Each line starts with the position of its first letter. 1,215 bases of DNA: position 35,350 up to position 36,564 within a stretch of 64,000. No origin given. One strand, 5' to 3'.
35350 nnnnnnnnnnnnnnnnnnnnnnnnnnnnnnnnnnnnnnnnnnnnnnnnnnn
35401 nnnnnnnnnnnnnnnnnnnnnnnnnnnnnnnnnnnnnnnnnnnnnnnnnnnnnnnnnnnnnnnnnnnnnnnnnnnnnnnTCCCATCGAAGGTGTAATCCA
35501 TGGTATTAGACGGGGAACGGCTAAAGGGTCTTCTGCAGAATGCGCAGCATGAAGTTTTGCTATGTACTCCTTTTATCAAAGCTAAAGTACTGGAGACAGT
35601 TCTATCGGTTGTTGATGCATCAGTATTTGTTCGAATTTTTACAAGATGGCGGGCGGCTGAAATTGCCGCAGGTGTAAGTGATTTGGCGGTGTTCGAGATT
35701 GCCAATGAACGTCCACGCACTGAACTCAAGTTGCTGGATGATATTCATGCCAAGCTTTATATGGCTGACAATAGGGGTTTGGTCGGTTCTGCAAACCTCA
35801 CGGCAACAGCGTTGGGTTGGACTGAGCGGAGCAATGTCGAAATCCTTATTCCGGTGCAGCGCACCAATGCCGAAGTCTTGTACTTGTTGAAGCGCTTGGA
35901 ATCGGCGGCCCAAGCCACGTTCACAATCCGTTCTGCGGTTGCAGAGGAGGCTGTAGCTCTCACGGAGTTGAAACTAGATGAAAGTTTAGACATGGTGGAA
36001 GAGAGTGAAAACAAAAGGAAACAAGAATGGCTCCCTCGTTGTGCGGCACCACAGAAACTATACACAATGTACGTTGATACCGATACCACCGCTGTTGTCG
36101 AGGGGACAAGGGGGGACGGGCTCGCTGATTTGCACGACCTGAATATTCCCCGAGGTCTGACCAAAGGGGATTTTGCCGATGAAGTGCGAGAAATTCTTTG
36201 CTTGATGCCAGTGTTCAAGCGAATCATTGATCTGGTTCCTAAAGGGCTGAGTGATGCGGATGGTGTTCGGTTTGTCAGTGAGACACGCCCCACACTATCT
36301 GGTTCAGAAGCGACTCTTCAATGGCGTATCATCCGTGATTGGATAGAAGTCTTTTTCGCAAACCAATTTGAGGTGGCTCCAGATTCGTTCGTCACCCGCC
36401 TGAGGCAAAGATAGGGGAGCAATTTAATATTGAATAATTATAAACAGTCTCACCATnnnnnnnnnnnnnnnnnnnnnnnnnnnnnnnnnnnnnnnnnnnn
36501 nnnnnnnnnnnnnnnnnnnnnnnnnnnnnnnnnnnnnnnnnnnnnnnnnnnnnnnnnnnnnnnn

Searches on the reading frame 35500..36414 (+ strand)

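Call 39: search_protein_families(library=padloc, proteins=[window:35500-36414:+], max_evalue=0.001)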
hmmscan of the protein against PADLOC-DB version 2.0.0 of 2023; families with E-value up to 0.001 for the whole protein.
window:35500-36414:+ (304 aa): 6 families
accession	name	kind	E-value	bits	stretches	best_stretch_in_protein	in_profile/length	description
PDLC03829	ZacB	-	8.2e-10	36.1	1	14-135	225-349/586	-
PDLC02614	DrmC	-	1.6e-06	26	1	9-134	27-151/153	DrmC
PDLC02599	DrmC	-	1.8e-06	25.2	1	17-106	23-110/387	DrmC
PDLC03922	MkoB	-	1.8e-05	22.2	1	7-165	315-471/610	-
PDLC02607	DrmC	-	0.00029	18.2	1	67-115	188-233/265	DrmC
PDLC02588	DrmC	-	0.00035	18.3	1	52-105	166-217/256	DrmC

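Call 40: search_protein_families(library=pfam, proteins=[window:35500-36414:+], max_evalue=0.001)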
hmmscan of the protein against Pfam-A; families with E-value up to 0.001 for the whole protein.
window:35500-36414:+ (304 aa): 1 family
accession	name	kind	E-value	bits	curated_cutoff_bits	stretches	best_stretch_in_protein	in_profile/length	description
PF13091.12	PLDc_2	-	1.9e-07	31.4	27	1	10-122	3-118/132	PLD-like domain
